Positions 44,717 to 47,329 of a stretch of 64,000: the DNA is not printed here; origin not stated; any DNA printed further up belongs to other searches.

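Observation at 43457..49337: LivJ-type binding lipoprotein translationally coupled to an MMPL (RND) exporter, with a glutaminyl cyclase upstream and an MFS transporter downstream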

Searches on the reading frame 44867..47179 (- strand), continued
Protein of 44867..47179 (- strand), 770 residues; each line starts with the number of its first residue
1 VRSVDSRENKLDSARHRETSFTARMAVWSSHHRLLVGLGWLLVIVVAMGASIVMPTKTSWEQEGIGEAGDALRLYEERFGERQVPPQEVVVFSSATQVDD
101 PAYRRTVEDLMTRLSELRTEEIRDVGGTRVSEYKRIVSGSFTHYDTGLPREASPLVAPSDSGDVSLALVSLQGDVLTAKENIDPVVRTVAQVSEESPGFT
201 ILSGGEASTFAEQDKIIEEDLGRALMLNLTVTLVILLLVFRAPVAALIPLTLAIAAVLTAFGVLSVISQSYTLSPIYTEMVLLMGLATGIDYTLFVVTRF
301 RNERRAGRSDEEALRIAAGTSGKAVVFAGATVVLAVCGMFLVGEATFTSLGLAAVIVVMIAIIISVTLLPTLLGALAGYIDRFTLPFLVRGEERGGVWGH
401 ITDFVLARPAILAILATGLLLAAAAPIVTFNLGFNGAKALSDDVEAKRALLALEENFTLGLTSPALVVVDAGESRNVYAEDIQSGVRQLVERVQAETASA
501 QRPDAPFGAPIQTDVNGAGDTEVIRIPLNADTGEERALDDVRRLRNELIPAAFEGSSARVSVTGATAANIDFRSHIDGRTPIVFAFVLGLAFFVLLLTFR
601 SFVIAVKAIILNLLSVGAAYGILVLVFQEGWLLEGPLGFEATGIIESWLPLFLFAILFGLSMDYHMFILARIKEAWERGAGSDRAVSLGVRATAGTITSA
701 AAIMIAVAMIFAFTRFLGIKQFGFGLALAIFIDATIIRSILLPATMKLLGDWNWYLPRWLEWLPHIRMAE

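Call 37: find_homologous_proteins(query=window:44867-47179:-)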
Query window:44867-47179:- (770 aa): 637 proteins with E <= 0.001 among 8000 candidates; the best 120 are listed.
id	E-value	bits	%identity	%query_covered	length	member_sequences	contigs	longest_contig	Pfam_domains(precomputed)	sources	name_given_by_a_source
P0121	0.0e+0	1594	100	97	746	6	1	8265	PF03176.22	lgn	-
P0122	0.0e+0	1079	67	99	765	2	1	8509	PF03176.22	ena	-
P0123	0.0e+0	1076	67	98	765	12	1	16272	PF03176.22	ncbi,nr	ncbi:MAG: MMPL family transporter [Dehalococcoidia bacterium]|nr:MMPL family transporter [Dehalococc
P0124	0.0e+0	1076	67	98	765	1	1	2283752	PF03176.22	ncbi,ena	-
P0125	0.0e+0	1076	66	98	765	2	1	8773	PF03176.22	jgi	jgi:uncharacterized membrane protein YdfJ with MMPL/SSD domain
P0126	0.0e+0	1068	67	98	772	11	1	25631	PF03176.22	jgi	jgi:uncharacterized membrane protein YdfJ with MMPL/SSD domain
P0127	0.0e+0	1067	66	98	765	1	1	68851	PF03176.22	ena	-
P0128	0.0e+0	1066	66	98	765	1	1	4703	PF03176.22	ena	-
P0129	0.0e+0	1064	66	98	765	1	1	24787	PF03176.22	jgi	jgi:uncharacterized membrane protein YdfJ with MMPL/SSD domain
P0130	0.0e+0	1056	67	97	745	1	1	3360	PF03176.22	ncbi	-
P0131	0.0e+0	1054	66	98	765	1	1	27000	PF03176.22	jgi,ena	-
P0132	0.0e+0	1053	68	97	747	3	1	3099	PF03176.22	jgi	-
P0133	0.0e+0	1053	66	98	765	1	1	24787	PF03176.22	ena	-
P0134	0.0e+0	1047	66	98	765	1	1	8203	PF03176.22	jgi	-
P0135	0.0e+0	1043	67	97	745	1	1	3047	PF03176.22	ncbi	-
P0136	0.0e+0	1037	65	99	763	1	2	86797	PF03176.22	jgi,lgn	jgi:uncharacterized membrane protein YdfJ with MMPL/SSD domain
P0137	0.0e+0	1030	65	98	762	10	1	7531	PF03176.22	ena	-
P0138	0.0e+0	1030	66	97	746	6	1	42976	PF03176.22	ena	-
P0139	0.0e+0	1030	66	94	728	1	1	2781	PF03176.22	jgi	jgi:RND superfamily putative drug exporter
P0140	0.0e+0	1027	64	98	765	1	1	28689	PF03176.22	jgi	jgi:uncharacterized membrane protein YdfJ with MMPL/SSD domain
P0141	0.0e+0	1027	65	98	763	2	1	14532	PF03176.22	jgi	jgi:uncharacterized membrane protein YdfJ with MMPL/SSD domain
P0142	0.0e+0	1027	65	97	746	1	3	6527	PF03176.22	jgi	jgi:uncharacterized membrane protein YdfJ with MMPL/SSD domain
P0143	0.0e+0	1018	65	97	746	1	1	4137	PF03176.22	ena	-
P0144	0.0e+0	1016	65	98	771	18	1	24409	PF03176.22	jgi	-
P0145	0.0e+0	1016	65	97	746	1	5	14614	PF03176.22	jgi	jgi:uncharacterized membrane protein YdfJ with MMPL/SSD domain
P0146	0.0e+0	1015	63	99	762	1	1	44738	PF03176.22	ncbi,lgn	-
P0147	0.0e+0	1014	65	97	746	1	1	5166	PF03176.22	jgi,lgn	-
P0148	0.0e+0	1013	64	97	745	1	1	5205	PF03176.22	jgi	jgi:RND superfamily putative drug exporter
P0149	0.0e+0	1013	65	97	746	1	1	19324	PF03176.22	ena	-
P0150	0.0e+0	1012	64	97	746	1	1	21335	PF03176.22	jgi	jgi:uncharacterized membrane protein YdfJ with MMPL/SSD domain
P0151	0.0e+0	1012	65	97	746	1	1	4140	PF03176.22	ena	-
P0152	0.0e+0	1012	62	99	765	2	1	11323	PF03176.22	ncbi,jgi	ncbi:MAG: MMPL family transporter [Dehalococcoidia bacterium]|jgi:RND superfamily putative drug expo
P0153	0.0e+0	1011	64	97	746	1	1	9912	PF03176.22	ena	-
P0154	0.0e+0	1011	65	97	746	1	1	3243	PF03176.22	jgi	-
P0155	1.6e-298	1010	65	97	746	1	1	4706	PF03176.22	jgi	jgi:RND superfamily putative drug exporter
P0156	1.1e-297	1008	65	97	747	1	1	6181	PF03176.22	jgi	jgi:RND superfamily putative drug exporter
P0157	2.2e-297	1007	63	98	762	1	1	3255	PF03176.22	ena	-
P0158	1.0e-296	1004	64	97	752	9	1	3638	PF03176.22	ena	-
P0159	1.9e-296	1003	64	97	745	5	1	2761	PF03176.22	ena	-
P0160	4.4e-296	1002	64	97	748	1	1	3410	PF03176.22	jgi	-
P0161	9.7e-296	1001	64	97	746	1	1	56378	PF03176.22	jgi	jgi:uncharacterized membrane protein YdfJ with MMPL/SSD domain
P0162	1.7e-295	1000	64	97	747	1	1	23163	PF03176.22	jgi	jgi:RND superfamily putative drug exporter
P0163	2.3e-295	1000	64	97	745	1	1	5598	PF03176.22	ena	-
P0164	2.5e-295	1000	64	97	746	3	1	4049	PF03176.22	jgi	jgi:uncharacterized membrane protein YdfJ with MMPL/SSD domain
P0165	1.1e-294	998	63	99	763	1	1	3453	PF03176.22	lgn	-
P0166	3.1e-293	993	63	97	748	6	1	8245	PF03176.22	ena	-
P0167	1.7e-291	987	64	97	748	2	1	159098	PF03176.22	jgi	jgi:RND superfamily putative drug exporter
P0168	1.1e-290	984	64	97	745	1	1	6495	PF03176.22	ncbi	-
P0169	9.4e-290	981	62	98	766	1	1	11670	PF03176.22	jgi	jgi:uncharacterized membrane protein YdfJ with MMPL/SSD domain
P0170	1.3e-289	981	63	97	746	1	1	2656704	PF03176.22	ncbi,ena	-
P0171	2.0e-289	980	64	95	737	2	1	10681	PF03176.22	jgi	jgi:RND superfamily putative drug exporter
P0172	2.8e-289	980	62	98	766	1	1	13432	PF03176.22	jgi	jgi:uncharacterized membrane protein YdfJ with MMPL/SSD domain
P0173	3.2e-289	980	63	97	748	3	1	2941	PF03176.22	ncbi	-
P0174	6.2e-289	979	62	98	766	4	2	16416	PF03176.22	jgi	jgi:uncharacterized membrane protein YdfJ with MMPL/SSD domain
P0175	6.3e-289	979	63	97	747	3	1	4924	PF03176.22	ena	-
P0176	1.2e-288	978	61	98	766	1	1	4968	PF03176.22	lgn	-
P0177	2.9e-288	976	63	97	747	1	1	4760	PF03176.22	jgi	jgi:RND superfamily putative drug exporter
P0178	4.3e-288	976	60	99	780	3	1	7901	PF03176.22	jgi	jgi:uncharacterized membrane protein YdfJ with MMPL/SSD domain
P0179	5.2e-288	976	61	98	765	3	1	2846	PF03176.22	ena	-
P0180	6.2e-288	975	62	97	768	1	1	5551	PF03176.22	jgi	jgi:RND superfamily putative drug exporter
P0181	7.2e-288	975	62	98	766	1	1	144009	PF03176.22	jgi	jgi:uncharacterized membrane protein YdfJ with MMPL/SSD domain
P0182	2.7e-287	973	62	98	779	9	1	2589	PF03176.22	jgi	-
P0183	3.3e-287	973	63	97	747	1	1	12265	PF03176.22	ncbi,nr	ncbi:MAG TPA: MMPL family transporter [Dehalococcoidia bacterium]|nr:MMPL family transporter [Dehalo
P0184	5.8e-287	972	62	98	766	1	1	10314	PF03176.22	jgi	jgi:uncharacterized membrane protein YdfJ with MMPL/SSD domain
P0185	6.0e-287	972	63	97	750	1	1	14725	PF03176.22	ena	-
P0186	7.6e-287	972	62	98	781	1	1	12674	PF03176.22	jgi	jgi:uncharacterized membrane protein YdfJ with MMPL/SSD domain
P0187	2.3e-286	970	62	97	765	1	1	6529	PF03176.22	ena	-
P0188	3.7e-286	969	62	97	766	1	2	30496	PF03176.22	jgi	jgi:RND superfamily putative drug exporter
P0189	5.3e-286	969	61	97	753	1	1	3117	PF03176.22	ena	-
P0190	6.8e-286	969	63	97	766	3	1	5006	PF03176.22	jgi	jgi:uncharacterized membrane protein YdfJ with MMPL/SSD domain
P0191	7.2e-286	968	62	98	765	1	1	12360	PF03176.22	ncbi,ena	-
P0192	8.0e-286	968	61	98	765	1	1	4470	PF03176.22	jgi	jgi:uncharacterized membrane protein YdfJ with MMPL/SSD domain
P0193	8.0e-286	968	62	97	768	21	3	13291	PF03176.22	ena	-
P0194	8.5e-286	968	62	98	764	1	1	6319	PF03176.22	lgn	-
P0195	2.1e-285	967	62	97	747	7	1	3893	PF03176.22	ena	-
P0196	2.5e-285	967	60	98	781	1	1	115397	PF03176.22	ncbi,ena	-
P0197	3.4e-285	966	61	99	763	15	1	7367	PF03176.22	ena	-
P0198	1.6e-284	964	63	97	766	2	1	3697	PF03176.22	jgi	jgi:uncharacterized membrane protein YdfJ with MMPL/SSD domain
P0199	2.7e-284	963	62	97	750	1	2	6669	PF03176.22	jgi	jgi:uncharacterized membrane protein YdfJ with MMPL/SSD domain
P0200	3.2e-284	963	62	97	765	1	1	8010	PF03176.22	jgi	jgi:RND superfamily putative drug exporter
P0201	5.0e-284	962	61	98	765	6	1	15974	PF03176.22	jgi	jgi:uncharacterized membrane protein YdfJ with MMPL/SSD domain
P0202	7.2e-284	962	62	97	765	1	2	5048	PF03176.22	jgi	jgi:RND superfamily putative drug exporter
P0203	1.7e-283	961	62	97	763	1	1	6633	PF03176.22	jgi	-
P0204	2.5e-283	960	61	98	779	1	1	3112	PF03176.22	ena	-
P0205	4.2e-283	959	61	99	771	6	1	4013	PF03176.22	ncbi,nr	ncbi:MAG: MMPL family transporter [Chloroflexi bacterium]|nr:MMPL family transporter [Chloroflexota 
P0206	4.4e-283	959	62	98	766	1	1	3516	PF03176.22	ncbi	-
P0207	1.0e-282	958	61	97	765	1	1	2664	PF03176.22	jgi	-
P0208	1.0e-282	958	61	97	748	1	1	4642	PF03176.22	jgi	-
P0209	1.5e-282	957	61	97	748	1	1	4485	PF03176.22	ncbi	-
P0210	2.4e-282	957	61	98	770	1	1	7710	PF03176.22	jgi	-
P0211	3.4e-282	956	62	98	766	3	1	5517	PF03176.22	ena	-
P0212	4.6e-282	956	60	98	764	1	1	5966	PF03176.22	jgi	jgi:uncharacterized membrane protein YdfJ with MMPL/SSD domain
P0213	5.6e-282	956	62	97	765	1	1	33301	PF03176.22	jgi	jgi:RND superfamily putative drug exporter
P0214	8.4e-282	955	61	97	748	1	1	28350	PF03176.22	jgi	jgi:RND superfamily putative drug exporter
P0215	1.1e-281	955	61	99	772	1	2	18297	PF03176.22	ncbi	-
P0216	1.4e-281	954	61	98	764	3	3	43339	PF03176.22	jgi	jgi:uncharacterized membrane protein YdfJ with MMPL/SSD domain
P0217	3.3e-281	953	60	98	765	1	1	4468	PF03176.22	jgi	jgi:uncharacterized membrane protein YdfJ with MMPL/SSD domain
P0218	3.6e-281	953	61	97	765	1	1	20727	PF03176.22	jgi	jgi:RND superfamily putative drug exporter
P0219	1.6e-280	951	62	95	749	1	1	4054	PF03176.22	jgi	jgi:uncharacterized membrane protein YdfJ with MMPL/SSD domain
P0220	2.1e-280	950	61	97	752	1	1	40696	PF03176.22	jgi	jgi:uncharacterized membrane protein YdfJ with MMPL/SSD domain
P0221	3.4e-280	950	61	98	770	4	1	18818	PF03176.22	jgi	-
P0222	5.5e-280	949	62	95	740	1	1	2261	PF03176.22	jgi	jgi:uncharacterized membrane protein YdfJ with MMPL/SSD domain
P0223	5.9e-280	949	61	98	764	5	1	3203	PF03176.22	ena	-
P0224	7.9e-280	948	61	97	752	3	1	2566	PF03176.22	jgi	-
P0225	8.0e-280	948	60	98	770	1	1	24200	PF03176.22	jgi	-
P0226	1.1e-279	948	61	98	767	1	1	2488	PF03176.22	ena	-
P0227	1.2e-279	948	62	95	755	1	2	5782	PF03176.22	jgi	jgi:uncharacterized membrane protein YdfJ with MMPL/SSD domain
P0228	2.1e-279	947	61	97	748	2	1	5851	PF03176.22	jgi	jgi:uncharacterized membrane protein YdfJ with MMPL/SSD domain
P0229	2.7e-279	947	60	98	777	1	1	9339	PF03176.22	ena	-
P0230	5.1e-279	946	61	98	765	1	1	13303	PF03176.22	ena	-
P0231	5.2e-279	946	61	98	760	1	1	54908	PF03176.22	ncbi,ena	-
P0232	7.7e-279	945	60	98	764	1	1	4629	PF03176.22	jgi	-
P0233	1.1e-278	945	61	97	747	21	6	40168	PF03176.22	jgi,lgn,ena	-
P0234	1.4e-278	944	61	99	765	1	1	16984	PF03176.22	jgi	jgi:RND superfamily putative drug exporter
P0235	2.0e-278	944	60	98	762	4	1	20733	PF03176.22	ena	-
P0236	2.1e-278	944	69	84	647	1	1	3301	PF03176.22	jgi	jgi:RND superfamily putative drug exporter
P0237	3.1e-278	943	61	98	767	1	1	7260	PF03176.22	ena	-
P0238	3.9e-278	943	62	95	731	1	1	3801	PF03176.22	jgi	jgi:RND superfamily putative drug exporter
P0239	4.8e-278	943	59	99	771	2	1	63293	PF03176.22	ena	-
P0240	5.3e-278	942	60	98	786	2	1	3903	PF03176.22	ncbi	ncbi:MAG TPA: MMPL family transporter [Ilumatobacter sp.]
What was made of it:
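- No signalling domain is present on the MMPL (single PF03176 domain; call 37).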

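Call 38: find_encoding_contigs(protein=P0239, flank=6000, max_places=1)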
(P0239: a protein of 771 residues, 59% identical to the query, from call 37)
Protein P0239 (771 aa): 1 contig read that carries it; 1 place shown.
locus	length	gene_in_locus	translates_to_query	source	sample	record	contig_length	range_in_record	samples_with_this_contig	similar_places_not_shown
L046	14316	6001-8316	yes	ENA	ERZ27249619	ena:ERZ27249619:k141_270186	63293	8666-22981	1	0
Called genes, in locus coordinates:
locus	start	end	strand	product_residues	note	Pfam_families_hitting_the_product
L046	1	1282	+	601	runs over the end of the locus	PF02776:TPP_enzyme_N, PF00205:TPP_enzyme_M, PF02775:TPP_enzyme_C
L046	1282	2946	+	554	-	PF00920:ILVD_EDD_N, PF24877:ILV_EDD_C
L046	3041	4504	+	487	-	PF06253:MTTB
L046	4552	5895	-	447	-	PF13458:Peripla_BP_6, PF01094:ANF_receptor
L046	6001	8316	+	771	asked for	PF03176:MMPL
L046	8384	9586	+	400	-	PF01053:Cys_Met_Meta_PP, PF00155:Aminotran_1_2, PF01041:DegT_DnrJ_EryC1 (weak), PF01212:Beta_elim_lyase, PF00266:Aminotran_5 (weak)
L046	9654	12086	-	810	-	-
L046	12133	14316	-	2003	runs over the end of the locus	-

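Call 39: find_encoding_contigs(protein=P0181, flank=6000, max_places=1)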
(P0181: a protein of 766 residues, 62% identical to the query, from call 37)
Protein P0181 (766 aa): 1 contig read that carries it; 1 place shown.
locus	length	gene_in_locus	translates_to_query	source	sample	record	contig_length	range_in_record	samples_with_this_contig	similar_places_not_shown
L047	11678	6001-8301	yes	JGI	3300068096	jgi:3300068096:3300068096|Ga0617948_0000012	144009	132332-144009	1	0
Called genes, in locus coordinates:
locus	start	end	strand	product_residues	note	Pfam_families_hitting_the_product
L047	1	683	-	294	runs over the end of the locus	PF02645:DegV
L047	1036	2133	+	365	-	PF12704:MacB_PCD, PF02687:FtsX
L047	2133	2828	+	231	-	PF13191:AAA_16 (faint), PF00005:ABC_tran, PF02463:SMC_N (weak), PF13304:AAA_21 (faint)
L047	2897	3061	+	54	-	-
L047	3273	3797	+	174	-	PF07681:DoxX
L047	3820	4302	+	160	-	PF09851:SHOCT (weak)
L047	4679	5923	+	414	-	PF13433:Peripla_BP_5 (faint), PF13458:Peripla_BP_6, PF01094:ANF_receptor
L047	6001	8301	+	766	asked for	PF03176:MMPL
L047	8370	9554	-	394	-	PF01476:LysM (faint), PF23473:LysM3_LYK4_5 (faint)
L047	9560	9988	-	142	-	-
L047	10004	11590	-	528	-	PF00482:T2SSF (faint)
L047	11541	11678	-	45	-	?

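Call 40: find_encoding_contigs(protein=P0231, flank=6000, max_places=1)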
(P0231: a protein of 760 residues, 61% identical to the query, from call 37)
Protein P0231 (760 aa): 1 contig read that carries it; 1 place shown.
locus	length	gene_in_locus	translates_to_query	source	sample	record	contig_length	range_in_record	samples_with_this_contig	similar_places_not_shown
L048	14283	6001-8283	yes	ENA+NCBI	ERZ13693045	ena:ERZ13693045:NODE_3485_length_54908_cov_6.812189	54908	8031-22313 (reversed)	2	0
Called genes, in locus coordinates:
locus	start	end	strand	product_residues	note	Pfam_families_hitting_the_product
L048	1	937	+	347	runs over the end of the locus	PF02126:PTE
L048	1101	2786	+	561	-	PF02776:TPP_enzyme_N, PF00205:TPP_enzyme_M, PF02775:TPP_enzyme_C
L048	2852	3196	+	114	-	-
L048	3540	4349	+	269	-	PF00106:adh_short, PF13561:adh_short_C2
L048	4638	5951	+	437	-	PF13458:Peripla_BP_6, PF01094:ANF_receptor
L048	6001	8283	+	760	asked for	PF03176:MMPL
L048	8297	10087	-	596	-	PF09972:DUF2207, PF20990:DUF2207_C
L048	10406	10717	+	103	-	-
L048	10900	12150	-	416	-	PF00270:DEAD, PF00271:Helicase_C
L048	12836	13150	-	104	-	-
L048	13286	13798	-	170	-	-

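Call 64: find_encoding_contigs(protein=P0121, flank=8000, max_places=3)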
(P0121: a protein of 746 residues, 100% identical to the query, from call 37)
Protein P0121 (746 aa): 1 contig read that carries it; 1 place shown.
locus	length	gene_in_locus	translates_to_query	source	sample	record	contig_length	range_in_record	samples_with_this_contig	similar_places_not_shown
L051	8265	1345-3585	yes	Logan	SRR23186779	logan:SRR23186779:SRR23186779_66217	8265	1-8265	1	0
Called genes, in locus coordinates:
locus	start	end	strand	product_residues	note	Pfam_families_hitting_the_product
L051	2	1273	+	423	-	?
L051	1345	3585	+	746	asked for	PF03176:MMPL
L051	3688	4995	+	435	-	PF07690:MFS_1, PF12832:MFS_1_like, PF07690:MFS_1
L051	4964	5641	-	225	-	PF01902:Diphthami_syn_2_N, PF28410:Diphthami_syn_2_C (weak)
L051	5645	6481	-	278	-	PF00106:adh_short, PF13561:adh_short_C2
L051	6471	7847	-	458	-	-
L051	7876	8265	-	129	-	?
